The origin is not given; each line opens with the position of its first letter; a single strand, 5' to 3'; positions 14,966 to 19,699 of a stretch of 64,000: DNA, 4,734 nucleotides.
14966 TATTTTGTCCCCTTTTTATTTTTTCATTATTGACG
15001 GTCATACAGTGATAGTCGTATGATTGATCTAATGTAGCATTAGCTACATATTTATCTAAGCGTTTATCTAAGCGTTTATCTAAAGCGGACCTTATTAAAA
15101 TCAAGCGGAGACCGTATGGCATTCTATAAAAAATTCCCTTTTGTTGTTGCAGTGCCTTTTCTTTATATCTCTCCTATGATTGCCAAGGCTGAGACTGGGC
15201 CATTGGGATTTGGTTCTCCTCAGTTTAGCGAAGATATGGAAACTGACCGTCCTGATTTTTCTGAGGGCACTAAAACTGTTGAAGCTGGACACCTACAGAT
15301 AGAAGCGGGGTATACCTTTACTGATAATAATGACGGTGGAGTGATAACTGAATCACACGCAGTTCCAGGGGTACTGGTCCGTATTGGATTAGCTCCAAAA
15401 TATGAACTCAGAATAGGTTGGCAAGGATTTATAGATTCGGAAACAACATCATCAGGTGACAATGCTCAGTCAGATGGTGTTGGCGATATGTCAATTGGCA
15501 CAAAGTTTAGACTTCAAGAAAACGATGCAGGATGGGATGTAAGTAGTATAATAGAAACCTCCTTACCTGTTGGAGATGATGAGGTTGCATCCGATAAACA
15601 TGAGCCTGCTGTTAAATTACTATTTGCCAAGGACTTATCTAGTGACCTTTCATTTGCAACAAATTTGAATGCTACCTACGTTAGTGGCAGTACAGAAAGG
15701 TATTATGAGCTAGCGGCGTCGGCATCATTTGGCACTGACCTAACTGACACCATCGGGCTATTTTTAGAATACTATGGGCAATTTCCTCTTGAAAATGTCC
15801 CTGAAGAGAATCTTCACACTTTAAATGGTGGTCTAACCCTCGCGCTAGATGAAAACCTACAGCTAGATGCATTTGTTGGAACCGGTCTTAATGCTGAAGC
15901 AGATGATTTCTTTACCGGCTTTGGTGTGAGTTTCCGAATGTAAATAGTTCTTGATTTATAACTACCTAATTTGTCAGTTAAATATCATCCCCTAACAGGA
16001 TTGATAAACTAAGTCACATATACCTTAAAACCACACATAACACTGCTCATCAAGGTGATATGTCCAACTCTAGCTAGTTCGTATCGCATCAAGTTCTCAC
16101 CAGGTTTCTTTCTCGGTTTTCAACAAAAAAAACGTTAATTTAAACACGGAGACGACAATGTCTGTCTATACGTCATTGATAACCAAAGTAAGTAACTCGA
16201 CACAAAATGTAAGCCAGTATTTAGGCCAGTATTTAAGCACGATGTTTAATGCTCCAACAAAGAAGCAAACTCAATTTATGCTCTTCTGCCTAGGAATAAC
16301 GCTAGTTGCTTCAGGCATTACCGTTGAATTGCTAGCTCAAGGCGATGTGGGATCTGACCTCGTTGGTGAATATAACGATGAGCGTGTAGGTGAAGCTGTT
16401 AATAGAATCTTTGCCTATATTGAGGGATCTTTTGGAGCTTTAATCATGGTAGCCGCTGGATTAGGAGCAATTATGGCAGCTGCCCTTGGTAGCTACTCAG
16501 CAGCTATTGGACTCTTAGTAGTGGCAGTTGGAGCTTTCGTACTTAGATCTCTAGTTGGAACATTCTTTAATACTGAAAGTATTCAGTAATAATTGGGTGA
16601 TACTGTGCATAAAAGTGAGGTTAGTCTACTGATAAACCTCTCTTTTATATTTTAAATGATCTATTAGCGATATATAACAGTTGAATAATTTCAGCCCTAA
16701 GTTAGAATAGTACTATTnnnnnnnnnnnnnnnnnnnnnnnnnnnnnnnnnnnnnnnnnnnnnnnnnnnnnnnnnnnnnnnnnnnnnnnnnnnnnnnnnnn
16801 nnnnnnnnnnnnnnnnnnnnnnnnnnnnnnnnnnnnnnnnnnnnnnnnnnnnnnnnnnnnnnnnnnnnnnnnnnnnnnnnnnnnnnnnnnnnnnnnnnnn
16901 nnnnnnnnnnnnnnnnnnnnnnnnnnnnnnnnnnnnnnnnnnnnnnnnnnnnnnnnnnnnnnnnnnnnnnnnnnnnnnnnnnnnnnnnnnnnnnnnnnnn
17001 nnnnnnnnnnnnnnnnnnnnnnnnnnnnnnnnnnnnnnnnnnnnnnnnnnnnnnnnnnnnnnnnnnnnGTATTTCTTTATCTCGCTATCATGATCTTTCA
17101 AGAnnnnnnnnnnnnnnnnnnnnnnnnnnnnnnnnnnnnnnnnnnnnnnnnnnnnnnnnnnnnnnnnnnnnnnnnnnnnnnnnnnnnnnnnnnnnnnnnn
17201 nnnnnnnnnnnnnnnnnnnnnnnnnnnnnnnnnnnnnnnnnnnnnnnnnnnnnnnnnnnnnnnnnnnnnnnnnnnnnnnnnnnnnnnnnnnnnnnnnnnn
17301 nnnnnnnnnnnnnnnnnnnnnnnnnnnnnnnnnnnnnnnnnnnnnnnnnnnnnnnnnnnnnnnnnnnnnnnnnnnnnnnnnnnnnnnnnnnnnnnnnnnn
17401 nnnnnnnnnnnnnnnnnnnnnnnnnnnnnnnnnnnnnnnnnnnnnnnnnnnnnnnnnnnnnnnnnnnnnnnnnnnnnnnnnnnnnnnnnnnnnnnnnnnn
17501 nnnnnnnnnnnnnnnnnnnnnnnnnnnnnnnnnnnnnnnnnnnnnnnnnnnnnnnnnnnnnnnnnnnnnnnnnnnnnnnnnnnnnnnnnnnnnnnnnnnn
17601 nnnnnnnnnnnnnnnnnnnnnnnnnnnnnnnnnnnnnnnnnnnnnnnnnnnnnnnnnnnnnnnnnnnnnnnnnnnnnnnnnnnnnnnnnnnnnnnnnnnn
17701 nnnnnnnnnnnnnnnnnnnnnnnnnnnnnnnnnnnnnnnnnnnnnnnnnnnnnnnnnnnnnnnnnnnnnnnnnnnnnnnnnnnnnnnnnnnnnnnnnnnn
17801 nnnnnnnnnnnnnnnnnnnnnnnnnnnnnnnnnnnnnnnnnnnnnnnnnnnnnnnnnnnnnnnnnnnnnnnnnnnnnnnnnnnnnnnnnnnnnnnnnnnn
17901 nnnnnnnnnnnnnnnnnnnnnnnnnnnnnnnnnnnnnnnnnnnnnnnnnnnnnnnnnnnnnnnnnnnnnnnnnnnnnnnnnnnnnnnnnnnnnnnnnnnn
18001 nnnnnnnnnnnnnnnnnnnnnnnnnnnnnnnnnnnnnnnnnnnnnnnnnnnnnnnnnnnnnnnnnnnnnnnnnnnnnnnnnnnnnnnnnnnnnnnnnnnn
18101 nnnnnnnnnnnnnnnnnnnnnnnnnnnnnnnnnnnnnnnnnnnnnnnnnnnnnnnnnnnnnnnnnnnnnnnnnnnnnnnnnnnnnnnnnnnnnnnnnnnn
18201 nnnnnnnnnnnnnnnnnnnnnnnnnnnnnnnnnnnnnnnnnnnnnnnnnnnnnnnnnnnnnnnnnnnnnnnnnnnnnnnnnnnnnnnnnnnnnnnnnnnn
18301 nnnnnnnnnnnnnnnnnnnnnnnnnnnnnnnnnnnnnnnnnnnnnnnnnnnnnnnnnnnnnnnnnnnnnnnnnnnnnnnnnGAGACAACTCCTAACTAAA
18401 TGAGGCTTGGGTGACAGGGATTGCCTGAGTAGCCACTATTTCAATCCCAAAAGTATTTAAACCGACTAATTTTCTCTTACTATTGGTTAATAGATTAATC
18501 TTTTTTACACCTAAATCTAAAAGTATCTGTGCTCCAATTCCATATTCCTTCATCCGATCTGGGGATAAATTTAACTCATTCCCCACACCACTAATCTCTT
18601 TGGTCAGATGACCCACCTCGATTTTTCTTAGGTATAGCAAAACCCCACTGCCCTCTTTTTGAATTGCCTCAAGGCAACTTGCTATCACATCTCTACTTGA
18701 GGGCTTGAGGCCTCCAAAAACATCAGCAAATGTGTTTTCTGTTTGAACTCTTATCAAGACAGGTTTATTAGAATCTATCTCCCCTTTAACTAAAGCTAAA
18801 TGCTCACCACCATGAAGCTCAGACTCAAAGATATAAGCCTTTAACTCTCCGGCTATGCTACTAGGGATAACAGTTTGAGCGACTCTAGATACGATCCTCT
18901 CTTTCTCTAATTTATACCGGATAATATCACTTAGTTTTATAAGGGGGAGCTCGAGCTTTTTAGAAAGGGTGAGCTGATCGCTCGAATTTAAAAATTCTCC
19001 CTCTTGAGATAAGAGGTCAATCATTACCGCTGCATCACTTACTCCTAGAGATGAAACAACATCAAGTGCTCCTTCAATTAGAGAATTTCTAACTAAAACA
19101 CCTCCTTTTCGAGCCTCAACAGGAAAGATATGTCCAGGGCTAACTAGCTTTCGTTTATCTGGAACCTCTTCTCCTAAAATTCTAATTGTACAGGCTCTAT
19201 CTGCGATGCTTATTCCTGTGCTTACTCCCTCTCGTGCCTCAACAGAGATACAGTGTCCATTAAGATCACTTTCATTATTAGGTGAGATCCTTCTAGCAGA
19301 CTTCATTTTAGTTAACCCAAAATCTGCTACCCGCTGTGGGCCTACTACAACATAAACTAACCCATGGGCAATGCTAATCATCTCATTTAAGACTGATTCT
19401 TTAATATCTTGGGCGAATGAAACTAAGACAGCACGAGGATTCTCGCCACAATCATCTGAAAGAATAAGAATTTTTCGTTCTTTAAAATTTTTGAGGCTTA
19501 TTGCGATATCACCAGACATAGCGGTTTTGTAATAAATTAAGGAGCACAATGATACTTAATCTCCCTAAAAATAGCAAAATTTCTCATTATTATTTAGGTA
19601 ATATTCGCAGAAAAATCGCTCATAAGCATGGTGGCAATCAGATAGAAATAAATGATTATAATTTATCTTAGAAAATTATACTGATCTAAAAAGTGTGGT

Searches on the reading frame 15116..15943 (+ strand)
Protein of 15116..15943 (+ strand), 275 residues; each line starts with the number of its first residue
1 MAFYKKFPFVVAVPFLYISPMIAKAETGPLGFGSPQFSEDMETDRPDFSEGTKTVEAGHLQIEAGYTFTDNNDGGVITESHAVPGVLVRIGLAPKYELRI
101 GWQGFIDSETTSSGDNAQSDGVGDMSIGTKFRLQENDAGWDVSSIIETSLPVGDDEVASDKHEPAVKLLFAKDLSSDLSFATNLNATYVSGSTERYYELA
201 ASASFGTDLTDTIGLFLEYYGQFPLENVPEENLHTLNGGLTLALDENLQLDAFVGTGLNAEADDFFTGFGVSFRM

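Call 6: search_protein_families(library=pfam, proteins=[window:15116-15943:+], max_evalue=0.01)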
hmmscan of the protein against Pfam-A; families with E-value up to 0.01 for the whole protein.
window:15116-15943:+ (275 aa): 1 family
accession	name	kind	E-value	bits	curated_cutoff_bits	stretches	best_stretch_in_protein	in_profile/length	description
PF13557.12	Phenol_MetA_deg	-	7.9e-22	78.9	22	1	43-275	1-242/242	Putative MetA-pathway of phenol degradation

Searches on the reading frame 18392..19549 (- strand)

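Call 37: search_protein_families(library=pfam, proteins=[window:18392-19549:-], max_evalue=0.001)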
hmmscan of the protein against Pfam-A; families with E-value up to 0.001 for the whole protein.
window:18392-19549:- (385 aa): 2 families
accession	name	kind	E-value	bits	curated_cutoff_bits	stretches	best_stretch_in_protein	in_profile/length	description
PF00925.25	GTP_cyclohydro2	-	3.7e-36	124.6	23.3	1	222-373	2-162/165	GTP cyclohydrolase II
PF00926.24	DHBP_synthase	-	8.4e-36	123.7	26.4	1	19-212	4-191/191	3,4-dihydroxy-2-butanone 4-phosphate synthase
